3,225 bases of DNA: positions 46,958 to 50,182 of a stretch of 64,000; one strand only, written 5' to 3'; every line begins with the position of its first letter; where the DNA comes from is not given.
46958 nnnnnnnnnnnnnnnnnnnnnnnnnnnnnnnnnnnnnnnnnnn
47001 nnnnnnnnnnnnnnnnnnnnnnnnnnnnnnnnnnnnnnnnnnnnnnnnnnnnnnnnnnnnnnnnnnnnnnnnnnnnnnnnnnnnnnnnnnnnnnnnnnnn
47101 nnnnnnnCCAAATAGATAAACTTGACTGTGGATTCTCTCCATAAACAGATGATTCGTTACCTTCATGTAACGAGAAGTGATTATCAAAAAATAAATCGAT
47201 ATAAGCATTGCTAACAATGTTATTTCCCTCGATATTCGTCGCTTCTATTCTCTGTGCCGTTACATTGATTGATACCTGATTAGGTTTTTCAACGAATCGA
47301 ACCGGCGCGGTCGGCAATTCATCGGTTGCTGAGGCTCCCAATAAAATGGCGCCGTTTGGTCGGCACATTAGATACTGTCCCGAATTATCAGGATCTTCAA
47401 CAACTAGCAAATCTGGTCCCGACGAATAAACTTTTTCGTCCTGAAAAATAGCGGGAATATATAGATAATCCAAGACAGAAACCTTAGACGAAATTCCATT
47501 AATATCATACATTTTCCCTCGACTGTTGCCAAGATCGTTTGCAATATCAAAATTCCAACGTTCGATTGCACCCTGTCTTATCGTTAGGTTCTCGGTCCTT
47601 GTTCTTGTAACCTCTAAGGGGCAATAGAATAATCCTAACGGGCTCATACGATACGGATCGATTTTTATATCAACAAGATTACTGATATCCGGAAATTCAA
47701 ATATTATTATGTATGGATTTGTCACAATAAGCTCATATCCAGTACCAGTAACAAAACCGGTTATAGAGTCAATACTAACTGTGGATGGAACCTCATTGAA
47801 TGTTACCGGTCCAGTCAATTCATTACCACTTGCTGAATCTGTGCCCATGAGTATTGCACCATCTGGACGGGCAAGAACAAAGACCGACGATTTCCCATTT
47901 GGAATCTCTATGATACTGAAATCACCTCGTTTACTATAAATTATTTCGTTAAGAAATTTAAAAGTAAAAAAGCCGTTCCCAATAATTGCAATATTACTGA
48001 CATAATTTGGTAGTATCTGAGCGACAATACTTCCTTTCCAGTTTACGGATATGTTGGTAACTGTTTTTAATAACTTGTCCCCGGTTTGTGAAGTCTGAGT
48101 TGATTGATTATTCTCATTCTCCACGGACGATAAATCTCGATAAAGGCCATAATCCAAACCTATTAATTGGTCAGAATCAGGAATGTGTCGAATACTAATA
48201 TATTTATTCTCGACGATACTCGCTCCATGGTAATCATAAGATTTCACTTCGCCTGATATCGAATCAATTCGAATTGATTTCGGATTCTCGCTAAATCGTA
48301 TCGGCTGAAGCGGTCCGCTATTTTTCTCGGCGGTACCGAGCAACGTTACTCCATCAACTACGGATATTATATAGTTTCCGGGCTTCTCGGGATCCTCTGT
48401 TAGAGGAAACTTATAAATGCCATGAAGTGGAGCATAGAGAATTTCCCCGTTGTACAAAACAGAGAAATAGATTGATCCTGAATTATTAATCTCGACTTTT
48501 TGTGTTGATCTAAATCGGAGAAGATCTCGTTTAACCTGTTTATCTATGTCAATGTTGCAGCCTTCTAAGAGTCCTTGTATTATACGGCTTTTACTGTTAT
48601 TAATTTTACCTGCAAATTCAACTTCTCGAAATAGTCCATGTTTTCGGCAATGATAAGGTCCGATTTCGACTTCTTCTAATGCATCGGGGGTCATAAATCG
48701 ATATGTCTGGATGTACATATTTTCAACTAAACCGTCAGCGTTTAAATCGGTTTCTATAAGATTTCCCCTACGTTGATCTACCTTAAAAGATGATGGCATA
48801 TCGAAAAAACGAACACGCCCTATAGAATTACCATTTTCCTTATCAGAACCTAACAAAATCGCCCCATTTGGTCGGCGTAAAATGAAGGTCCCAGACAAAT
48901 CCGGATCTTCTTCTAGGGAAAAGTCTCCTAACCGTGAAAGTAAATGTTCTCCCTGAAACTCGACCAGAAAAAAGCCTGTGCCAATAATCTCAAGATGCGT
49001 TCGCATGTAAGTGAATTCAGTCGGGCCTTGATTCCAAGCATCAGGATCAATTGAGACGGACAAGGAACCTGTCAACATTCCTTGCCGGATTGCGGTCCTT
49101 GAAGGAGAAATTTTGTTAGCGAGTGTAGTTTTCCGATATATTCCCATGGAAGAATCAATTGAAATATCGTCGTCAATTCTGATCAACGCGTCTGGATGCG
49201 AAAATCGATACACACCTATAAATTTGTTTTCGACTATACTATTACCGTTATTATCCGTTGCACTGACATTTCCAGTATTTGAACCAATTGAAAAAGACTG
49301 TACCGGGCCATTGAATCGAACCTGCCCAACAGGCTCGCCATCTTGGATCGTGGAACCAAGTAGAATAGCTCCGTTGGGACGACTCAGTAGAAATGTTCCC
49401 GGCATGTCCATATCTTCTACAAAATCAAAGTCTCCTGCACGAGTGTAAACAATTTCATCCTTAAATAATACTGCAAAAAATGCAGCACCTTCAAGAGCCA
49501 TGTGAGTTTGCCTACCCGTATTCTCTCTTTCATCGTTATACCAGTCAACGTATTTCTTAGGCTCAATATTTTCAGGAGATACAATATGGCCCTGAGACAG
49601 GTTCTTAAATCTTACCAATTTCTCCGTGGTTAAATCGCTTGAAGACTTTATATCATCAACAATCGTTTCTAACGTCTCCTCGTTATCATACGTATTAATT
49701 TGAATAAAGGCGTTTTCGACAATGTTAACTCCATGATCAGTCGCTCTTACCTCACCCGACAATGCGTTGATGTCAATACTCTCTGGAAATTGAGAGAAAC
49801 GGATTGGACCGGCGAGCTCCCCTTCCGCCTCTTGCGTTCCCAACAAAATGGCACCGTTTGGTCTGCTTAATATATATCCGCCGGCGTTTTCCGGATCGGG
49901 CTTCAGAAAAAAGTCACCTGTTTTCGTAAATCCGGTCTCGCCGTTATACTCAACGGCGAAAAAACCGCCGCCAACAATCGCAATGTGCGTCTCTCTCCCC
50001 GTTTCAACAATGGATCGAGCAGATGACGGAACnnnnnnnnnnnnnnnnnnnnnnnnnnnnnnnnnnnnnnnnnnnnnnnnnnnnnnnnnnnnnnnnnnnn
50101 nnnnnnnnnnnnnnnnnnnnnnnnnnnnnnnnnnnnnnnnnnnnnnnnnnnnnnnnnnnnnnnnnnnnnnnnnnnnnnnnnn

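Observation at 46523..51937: Giant Sec-type secreted proteins built from about six concatenated flagellar rod/hook (FlgG/FlgE)-like modules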

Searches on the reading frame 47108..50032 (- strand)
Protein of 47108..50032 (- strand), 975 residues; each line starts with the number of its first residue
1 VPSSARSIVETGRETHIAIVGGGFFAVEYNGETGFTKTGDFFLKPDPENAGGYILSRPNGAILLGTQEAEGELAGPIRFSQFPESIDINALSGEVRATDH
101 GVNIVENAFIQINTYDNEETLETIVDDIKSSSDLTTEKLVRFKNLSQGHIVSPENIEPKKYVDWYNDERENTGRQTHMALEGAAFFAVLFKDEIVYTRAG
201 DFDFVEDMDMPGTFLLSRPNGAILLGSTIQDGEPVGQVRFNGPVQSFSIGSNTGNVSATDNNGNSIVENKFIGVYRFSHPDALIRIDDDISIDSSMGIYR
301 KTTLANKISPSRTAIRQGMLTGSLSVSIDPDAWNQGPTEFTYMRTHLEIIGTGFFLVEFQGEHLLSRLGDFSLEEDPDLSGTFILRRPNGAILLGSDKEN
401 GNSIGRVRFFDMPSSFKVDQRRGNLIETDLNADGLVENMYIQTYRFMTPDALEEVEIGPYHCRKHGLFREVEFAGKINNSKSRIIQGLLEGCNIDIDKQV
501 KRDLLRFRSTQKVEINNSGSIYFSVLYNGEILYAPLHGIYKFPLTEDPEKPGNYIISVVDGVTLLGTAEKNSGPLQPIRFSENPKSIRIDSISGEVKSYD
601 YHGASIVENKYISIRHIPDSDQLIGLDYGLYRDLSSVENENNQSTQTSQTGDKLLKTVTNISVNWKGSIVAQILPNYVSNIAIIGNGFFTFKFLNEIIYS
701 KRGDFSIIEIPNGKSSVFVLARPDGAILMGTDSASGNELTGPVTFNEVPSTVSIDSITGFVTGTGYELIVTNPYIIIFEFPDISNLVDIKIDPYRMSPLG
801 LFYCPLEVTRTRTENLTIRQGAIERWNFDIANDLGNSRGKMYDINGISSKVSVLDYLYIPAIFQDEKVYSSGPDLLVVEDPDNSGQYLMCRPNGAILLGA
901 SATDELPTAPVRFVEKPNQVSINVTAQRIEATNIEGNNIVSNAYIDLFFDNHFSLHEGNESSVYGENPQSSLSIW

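Call 31: search_protein_representatives(protein=window:47108-50032:-)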
Query: 975 residues. Proteins with E-value up to 0.001 (for the whole library): 28; up to 1e-10: 13; up to 1e-30: 2. The best 28 are listed.
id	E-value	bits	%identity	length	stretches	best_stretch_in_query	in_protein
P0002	0.0e+00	1096.0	57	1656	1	2-955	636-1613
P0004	1.4e-35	139.1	44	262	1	310-502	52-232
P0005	1.6e-17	79.3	39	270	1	125-291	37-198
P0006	1.6e-13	66.1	42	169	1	356-498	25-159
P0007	2.0e-12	62.5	37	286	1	161-308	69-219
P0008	2.1e-12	62.3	40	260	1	162-321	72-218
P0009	4.5e-12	61.3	39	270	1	142-302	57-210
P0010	8.0e-12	60.5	36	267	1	322-508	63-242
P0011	2.8e-11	58.6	40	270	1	162-295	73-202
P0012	4.9e-11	57.9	40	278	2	8-121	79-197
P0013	6.1e-11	57.5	41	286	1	162-286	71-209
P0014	9.0e-11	57.0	34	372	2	163-232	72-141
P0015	1.0e-10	56.8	43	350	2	163-237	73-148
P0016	8.0e-10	53.8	40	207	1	162-288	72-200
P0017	1.5e-09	52.9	39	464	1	168-288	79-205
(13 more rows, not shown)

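Call 47: find_homologous_proteins(query=P0004, max_evalue=1e-10)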
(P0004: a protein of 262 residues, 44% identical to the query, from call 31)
Query P0004 (262 aa): 970 proteins with E <= 1e-10 among 1649 candidates; the best 120 are listed.
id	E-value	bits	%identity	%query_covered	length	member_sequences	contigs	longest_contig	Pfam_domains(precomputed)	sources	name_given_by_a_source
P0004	2.3e-163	559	100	100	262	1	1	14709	PF06429.19,PF00460.26,PF22692.2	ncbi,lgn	-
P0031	5.0e-91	322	58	100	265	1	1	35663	PF06429.19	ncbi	-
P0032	1.7e-46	177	40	100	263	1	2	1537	PF06429.19,PF00460.26,PF22692.2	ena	-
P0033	1.0e-38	151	36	98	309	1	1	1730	PF06429.19,PF00460.26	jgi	jgi:flagellar hook protein FlgE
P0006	2.0e-33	134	51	51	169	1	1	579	-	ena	-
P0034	3.2e-31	127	44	54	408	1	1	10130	PF06429.19,PF00460.26,PF22692.2,PF07559.20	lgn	-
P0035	4.0e-31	126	43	56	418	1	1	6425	PF06429.19,PF00460.26,PF22692.2,PF07559.20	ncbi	ncbi:MAG: flagellar hook protein FlgE [Pyrinomonadaceae bacterium]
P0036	2.1e-29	121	37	100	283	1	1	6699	PF06429.19,PF00460.26,PF22692.2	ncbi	-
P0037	2.6e-28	117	41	51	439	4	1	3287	PF06429.19,PF00460.26,PF22692.2,PF07559.20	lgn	-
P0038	2.3e-27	114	43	50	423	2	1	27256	PF06429.19,PF00460.26,PF22692.2,PF07559.20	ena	-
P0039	1.5e-26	111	42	49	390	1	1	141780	PF06429.19,PF00460.26,PF22692.2,PF07559.20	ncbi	ncbi:MAG: flagellar hook protein FlgE [bacterium]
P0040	4.1e-25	107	40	51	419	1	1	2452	PF06429.19,PF00460.26,PF22692.2,PF07559.20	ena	-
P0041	5.1e-25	106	38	60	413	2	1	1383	PF06429.19,PF22692.2,PF07559.20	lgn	-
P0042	5.8e-25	106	35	60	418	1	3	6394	PF06429.19,PF00460.26,PF22692.2,PF07559.20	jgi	jgi:flagellar hook protein FlgE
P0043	6.8e-25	106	42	48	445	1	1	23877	PF06429.19,PF00460.26,PF22692.2,PF07559.20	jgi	jgi:flagellar hook protein FlgE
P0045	1.7e-24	105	41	50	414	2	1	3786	PF06429.19,PF00460.26,PF22692.2,PF07559.20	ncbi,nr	ncbi:MAG TPA: flagellar hook protein FlgE, partial [Pyrinomonadaceae bacterium]|nr:flagellar hook pr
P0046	2.0e-24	105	41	51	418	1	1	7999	PF06429.19,PF00460.26,PF22692.2,PF07559.20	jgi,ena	-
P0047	2.1e-24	104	36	48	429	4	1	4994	PF06429.19,PF00460.26,PF22692.2,PF07559.20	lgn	-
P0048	2.7e-24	104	40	54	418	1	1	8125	PF06429.19,PF22692.2,PF07559.20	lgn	-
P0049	2.8e-24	104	41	50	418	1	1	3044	PF06429.19,PF00460.26,PF22692.2,PF07559.20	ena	-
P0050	3.0e-24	104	41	48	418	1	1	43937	PF06429.19,PF22692.2,PF07559.20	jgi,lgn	jgi:flagellar hook protein FlgE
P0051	3.4e-24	104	37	54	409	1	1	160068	PF06429.19,PF00460.26,PF22692.2,PF07559.20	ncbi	ncbi:MAG: flagellar hook protein FlgE [Pyrinomonadaceae bacterium]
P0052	4.1e-24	104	38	54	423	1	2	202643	PF06429.19,PF00460.26,PF22692.2,PF07559.20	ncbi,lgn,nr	ncbi:MAG: flagellar hook protein FlgE [Acidobacteria bacterium]|nr:flagellar hook protein FlgE [Acid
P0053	4.2e-24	103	41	51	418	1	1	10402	PF06429.19,PF22692.2,PF07559.20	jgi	jgi:flagellar hook protein FlgE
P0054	4.2e-24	103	41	48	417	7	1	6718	PF06429.19,PF00460.26,PF22692.2,PF07559.20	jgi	jgi:flagellar hook protein FlgE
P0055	4.9e-24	103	37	50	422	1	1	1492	PF06429.19,PF00460.26,PF22692.2,PF07559.20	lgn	-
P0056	6.3e-24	103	37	51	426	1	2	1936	PF06429.19,PF00460.26,PF22692.2,PF07559.20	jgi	jgi:flagellar hook protein FlgE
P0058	1.7e-23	101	39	50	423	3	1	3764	PF06429.19,PF00460.26,PF22692.2,PF07559.20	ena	-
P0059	1.8e-23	101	41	51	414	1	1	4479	PF06429.19,PF00460.26,PF22692.2,PF07559.20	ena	-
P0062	2.0e-23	101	55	20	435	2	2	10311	PF06429.19,PF00460.26,PF22692.2,PF07559.20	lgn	-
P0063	2.6e-23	101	37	54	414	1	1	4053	PF06429.19,PF00460.26,PF22692.2,PF07559.20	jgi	jgi:flagellar hook protein FlgE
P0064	3.0e-23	101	29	66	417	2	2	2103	PF06429.19,PF00460.26,PF22692.2,PF07559.20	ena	-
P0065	3.2e-23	101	36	54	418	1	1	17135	PF06429.19,PF22692.2,PF07559.20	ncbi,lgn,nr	ncbi:MAG TPA: flagellar hook protein FlgE [Pyrinomonadaceae bacterium]|nr:flagellar hook protein Flg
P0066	3.3e-23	101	42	48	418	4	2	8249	PF06429.19,PF22692.2,PF07559.20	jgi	jgi:flagellar hook protein FlgE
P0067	3.4e-23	100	39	50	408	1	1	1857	PF06429.19,PF00460.26,PF22692.2,PF07559.20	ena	-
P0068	3.9e-23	100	36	54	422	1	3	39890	PF06429.19,PF00460.26,PF22692.2,PF07559.20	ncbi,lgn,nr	ncbi:MAG: flagellar hook protein FlgE [Acidobacteria bacterium]|nr:flagellar hook protein FlgE [Acid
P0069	4.2e-23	100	37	54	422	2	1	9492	PF06429.19,PF00460.26,PF22692.2,PF07559.20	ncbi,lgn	-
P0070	4.3e-23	100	38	42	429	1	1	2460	PF06429.19,PF00460.26,PF22692.2,PF07559.20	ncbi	-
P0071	4.3e-23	100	34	54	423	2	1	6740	PF06429.19,PF00460.26,PF22692.2,PF07559.20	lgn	-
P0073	5.3e-23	100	38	52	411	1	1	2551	PF06429.19,PF00460.26,PF22692.2,PF07559.20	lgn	-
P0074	5.3e-23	100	40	51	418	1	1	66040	PF06429.19,PF00460.26,PF22692.2,PF07559.20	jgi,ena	-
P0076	7.0e-23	99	40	41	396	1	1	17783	PF06429.19,PF00460.26,PF22692.2,PF07559.20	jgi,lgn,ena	-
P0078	8.0e-23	99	36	54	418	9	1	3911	PF06429.19,PF00460.26,PF22692.2,PF07559.20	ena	-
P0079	9.0e-23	99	43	42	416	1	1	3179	PF06429.19,PF00460.26,PF22692.2,PF07559.20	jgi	jgi:flagellar hook protein FlgE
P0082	1.2e-22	99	44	35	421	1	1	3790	PF06429.19,PF00460.26,PF22692.2,PF07559.20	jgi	jgi:flagellar hook protein FlgE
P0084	1.4e-22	99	38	53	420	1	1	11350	PF06429.19,PF00460.26,PF22692.2,PF07559.20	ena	-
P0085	1.4e-22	98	36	48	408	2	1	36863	PF06429.19,PF00460.26,PF22692.2,PF07559.20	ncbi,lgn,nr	ncbi:MAG TPA: flagellar hook protein FlgE [Candidatus Acidoferrales bacterium]|nr:flagellar hook pro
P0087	1.5e-22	98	53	20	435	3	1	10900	PF06429.19,PF00460.26,PF22692.2,PF07559.20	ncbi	-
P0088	1.6e-22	98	40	41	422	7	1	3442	PF06429.19,PF00460.26,PF22692.2,PF07559.20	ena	-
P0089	1.7e-22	98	38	52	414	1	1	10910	PF06429.19,PF00460.26,PF22692.2,PF07559.20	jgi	jgi:flagellar hook protein FlgE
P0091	2.0e-22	98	40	52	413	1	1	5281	PF06429.19,PF00460.26,PF22692.2,PF07559.20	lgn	-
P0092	2.1e-22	98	37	50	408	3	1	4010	PF06429.19,PF00460.26,PF22692.2,PF07559.20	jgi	jgi:flagellar hook protein FlgE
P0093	2.4e-22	98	38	48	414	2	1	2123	PF06429.19,PF00460.26,PF22692.2,PF07559.20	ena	-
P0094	2.9e-22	97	40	41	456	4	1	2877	PF06429.19,PF00460.26,PF22692.2,PF07559.20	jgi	jgi:flagellar hook protein FlgE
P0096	3.4e-22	97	41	43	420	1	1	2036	PF06429.19,PF00460.26,PF22692.2,PF07559.20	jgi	jgi:flagellar hook protein FlgE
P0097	3.4e-22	97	37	51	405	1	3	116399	PF06429.19,PF00460.26,PF22692.2,PF07559.20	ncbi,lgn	ncbi:MAG: flagellar hook protein FlgE [Gammaproteobacteria bacterium]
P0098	3.7e-22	97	40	45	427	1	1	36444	PF06429.19,PF00460.26,PF22692.2,PF07559.20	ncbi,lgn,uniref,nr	ncbi:flagellar hook protein FlgE [Thiohalospira halophila DSM 15071]|uniref:Flagellar hook protein F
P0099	4.1e-22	97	33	58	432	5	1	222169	PF06429.19,PF00460.26,PF22692.2,PF07559.20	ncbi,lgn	ncbi:MAG TPA: flagellar hook protein FlgE [Vicinamibacterales bacterium]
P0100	4.1e-22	97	37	54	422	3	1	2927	PF06429.19,PF00460.26,PF22692.2,PF07559.20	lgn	-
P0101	4.7e-22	97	38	49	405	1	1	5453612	PF06429.19,PF00460.26,PF22692.2,PF07559.20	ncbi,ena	-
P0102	4.9e-22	97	39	32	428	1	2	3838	PF06429.19,PF00460.26,PF22692.2,PF07559.20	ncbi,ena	-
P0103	5.3e-22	97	38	54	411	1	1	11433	PF06429.19,PF00460.26,PF22692.2,PF07559.20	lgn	-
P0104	5.7e-22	96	35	54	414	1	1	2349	PF06429.19,PF00460.26,PF22692.2,PF07559.20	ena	-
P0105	5.9e-22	96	38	54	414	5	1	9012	PF06429.19,PF00460.26,PF22692.2,PF07559.20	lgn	-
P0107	6.4e-22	96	39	48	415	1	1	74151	PF06429.19,PF00460.26,PF22692.2,PF07559.20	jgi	jgi:flagellar hook protein FlgE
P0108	6.6e-22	96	39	48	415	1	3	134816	PF06429.19,PF00460.26,PF22692.2,PF07559.20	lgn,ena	-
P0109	7.1e-22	96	39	32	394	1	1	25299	PF06429.19,PF22692.2,PF07559.20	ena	-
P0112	9.4e-22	96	41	40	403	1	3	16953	PF06429.19,PF00460.26,PF22692.2,PF07559.20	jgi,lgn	jgi:flagellar hook protein FlgE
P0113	9.7e-22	96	37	39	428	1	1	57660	PF06429.19,PF00460.26,PF22692.2,PF07559.20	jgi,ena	-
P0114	9.9e-22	96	38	32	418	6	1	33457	PF06429.19,PF00460.26,PF22692.2,PF07559.20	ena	-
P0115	1.0e-21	96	38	51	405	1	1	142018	PF06429.19,PF00460.26,PF22692.2,PF07559.20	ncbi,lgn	ncbi:MAG: flagellar hook protein FlgE [Pseudomonadota bacterium]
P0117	1.1e-21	95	35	51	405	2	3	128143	PF06429.19,PF00460.26,PF22692.2,PF07559.20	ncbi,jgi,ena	jgi:flagellar hook protein FlgE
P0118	1.2e-21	95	36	54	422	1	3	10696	PF06429.19,PF00460.26,PF22692.2,PF07559.20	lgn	-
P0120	1.3e-21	95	41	43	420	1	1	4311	PF06429.19,PF00460.26,PF22692.2,PF07559.20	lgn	-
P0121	1.3e-21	95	39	40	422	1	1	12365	PF06429.19,PF00460.26,PF22692.2,PF07559.20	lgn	-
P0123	1.4e-21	95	36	47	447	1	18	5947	PF06429.19,PF00460.26,PF22692.2,PF07559.20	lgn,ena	-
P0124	1.4e-21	95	36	51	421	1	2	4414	PF06429.19,PF00460.26,PF22692.2,PF07559.20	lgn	-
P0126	1.8e-21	95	36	54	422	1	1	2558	PF06429.19,PF00460.26,PF22692.2,PF07559.20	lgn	-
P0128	2.0e-21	95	39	48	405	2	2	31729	PF06429.19,PF00460.26,PF22692.2,PF07559.20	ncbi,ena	-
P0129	2.1e-21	95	37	54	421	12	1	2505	PF06429.19,PF00460.26,PF22692.2,PF07559.20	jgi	-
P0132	2.5e-21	94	39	48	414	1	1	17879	PF06429.19,PF00460.26,PF22692.2,PF07559.20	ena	-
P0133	2.5e-21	94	43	32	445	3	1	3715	PF06429.19,PF00460.26,PF22692.2,PF07559.20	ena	-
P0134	3.7e-21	94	39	47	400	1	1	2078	PF06429.19,PF00460.26,PF22692.2,PF07559.20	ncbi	ncbi:MAG: flagellar hook protein FlgE [Pseudomonadota bacterium]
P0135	3.7e-21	94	39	40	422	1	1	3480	PF06429.19,PF00460.26,PF22692.2,PF07559.20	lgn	-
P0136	3.9e-21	94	36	40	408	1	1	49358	PF06429.19,PF00460.26,PF22692.2,PF07559.20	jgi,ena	-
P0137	4.1e-21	94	39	42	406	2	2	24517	PF06429.19,PF00460.26,PF22692.2,PF07559.20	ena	-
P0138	4.1e-21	94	39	41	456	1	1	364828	PF06429.19,PF00460.26,PF22692.2,PF07559.20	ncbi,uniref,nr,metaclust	ncbi:flagellar hook protein FlgE [Pleomorphomonas oryzae]|uniref:flagellar hook protein FlgE n=1 Tax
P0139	4.2e-21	94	38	50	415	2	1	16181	PF06429.19,PF00460.26,PF22692.2,PF07559.20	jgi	jgi:flagellar hook protein FlgE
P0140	4.5e-21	94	35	63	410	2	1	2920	PF06429.19,PF00460.26,PF22692.2,PF07559.20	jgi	jgi:flagellar hook protein FlgE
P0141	4.7e-21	93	41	40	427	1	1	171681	PF06429.19,PF00460.26,PF22692.2,PF07559.20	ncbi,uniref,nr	ncbi:flagellar hook protein FlgE [Novosphingobium resinovorum]|uniref:flagellar hook protein FlgE n=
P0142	4.8e-21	93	43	40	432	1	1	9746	PF06429.19,PF00460.26,PF22692.2,PF07559.20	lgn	-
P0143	5.6e-21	93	38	60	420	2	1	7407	PF06429.19,PF00460.26,PF22692.2,PF07559.20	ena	-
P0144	5.9e-21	93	37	48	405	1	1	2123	PF06429.19,PF00460.26,PF22692.2,PF07559.20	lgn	-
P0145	6.3e-21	93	40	40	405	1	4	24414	PF06429.19,PF00460.26,PF22692.2,PF07559.20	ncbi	-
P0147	7.1e-21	93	33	61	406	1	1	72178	PF06429.19,PF00460.26,PF22692.2,PF07559.20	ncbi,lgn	ncbi:MAG: flagellar hook protein FlgE [Rhodanobacteraceae bacterium]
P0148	7.8e-21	93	40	51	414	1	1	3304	PF06429.19,PF00460.26,PF22692.2,PF07559.20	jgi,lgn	jgi:flagellar hook protein FlgE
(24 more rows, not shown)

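Call 48: find_encoding_contigs(protein=P0004, flank=10000, max_places=3)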
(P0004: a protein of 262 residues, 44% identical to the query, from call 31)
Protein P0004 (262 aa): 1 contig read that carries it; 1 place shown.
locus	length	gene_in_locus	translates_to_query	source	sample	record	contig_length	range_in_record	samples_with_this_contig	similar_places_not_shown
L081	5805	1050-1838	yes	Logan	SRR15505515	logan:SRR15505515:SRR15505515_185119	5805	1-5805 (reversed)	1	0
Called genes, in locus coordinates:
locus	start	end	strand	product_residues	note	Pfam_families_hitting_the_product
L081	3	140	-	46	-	?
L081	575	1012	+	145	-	PF03963:FlgD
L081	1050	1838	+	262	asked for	PF00460:Flg_bb_rod (weak), PF22692:LlgE_F_G_D1 (weak), PF06429:Flg_bbr_C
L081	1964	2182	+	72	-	PF06289:FlbD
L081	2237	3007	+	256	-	PF01618:MotA_ExbB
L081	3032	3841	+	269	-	PF13677:MotB_plug, PF00691:OmpA (faint)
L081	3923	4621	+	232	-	PF13677:MotB_plug (weak)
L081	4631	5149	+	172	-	PF03748:FliL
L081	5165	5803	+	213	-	?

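Call 49: find_encoding_contigs(protein=P0031, flank=10000, max_places=3)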
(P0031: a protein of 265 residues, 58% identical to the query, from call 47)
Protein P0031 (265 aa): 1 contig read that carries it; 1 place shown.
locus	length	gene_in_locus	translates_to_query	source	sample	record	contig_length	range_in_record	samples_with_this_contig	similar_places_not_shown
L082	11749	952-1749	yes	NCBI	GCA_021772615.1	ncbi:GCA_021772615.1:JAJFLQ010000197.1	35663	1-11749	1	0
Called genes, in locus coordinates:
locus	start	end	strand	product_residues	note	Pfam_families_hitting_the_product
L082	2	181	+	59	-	?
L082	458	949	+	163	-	PF03963:FlgD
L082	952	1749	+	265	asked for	PF06429:Flg_bbr_C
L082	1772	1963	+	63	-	PF06289:FlbD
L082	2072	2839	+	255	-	PF01618:MotA_ExbB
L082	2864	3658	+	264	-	PF13677:MotB_plug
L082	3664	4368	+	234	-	PF13677:MotB_plug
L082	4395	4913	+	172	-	PF03748:FliL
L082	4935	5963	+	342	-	PF02154:FliM, PF01052:FliMN_C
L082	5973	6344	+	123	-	PF01052:FliMN_C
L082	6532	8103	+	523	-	PF00072:Response_reg (weak), PF00512:HisKA, PF00072:Response_reg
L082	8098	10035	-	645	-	PF16177:ACAS_N, PF00501:AMP-binding, PF13193:AMP-binding_C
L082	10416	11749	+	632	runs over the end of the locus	PF16697:Yop-YscD_cpl, PF00498:FHA, PF01590:GAF, PF13185:GAF_2 (weak), PF00211:Guanylate_cyc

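Call 58: list_cluster_members(proteins=[P0004, P0031, P0005, P0007, P0008, P0010, P0012, P0013, P0009, P0011])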
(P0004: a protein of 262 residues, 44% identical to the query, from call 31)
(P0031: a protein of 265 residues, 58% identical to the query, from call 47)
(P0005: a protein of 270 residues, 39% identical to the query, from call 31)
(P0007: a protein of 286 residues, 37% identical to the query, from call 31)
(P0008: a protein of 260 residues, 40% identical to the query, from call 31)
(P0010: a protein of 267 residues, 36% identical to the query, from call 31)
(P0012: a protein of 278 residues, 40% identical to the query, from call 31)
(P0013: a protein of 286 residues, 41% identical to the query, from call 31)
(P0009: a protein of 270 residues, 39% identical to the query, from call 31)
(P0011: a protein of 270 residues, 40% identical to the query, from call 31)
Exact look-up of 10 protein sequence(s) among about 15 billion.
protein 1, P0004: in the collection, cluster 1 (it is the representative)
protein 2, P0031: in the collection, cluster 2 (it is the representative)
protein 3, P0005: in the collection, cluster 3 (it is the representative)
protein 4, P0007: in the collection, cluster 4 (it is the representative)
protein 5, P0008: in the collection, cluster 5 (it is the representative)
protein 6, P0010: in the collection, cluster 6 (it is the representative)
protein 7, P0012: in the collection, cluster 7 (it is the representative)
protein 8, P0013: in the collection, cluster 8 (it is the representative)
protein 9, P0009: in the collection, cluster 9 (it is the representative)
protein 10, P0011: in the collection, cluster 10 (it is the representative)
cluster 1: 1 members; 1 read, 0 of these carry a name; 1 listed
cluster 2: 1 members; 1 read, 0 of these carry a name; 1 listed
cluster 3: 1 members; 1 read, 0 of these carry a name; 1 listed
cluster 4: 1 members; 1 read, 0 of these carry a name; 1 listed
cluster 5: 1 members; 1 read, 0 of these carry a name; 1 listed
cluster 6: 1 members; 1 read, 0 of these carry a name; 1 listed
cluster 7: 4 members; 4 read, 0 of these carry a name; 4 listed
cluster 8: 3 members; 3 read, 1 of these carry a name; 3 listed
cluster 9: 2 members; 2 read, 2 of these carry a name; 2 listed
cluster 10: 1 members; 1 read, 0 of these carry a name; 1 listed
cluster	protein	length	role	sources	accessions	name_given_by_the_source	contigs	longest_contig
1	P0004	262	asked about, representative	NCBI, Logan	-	-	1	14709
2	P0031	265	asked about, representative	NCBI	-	-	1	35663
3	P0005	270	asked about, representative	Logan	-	-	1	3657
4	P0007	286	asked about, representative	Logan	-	-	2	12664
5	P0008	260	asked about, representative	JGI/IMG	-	-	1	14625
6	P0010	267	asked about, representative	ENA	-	-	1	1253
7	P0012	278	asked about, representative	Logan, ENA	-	-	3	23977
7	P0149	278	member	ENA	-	-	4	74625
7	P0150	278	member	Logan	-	-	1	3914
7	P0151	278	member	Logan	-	-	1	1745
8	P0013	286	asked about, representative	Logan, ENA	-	-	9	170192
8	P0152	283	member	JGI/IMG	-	flagellar hook protein FlgE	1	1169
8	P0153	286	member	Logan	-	-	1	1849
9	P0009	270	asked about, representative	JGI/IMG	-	flagellar hook protein FlgE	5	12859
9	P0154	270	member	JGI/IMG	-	flagellar hook protein FlgE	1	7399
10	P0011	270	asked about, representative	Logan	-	-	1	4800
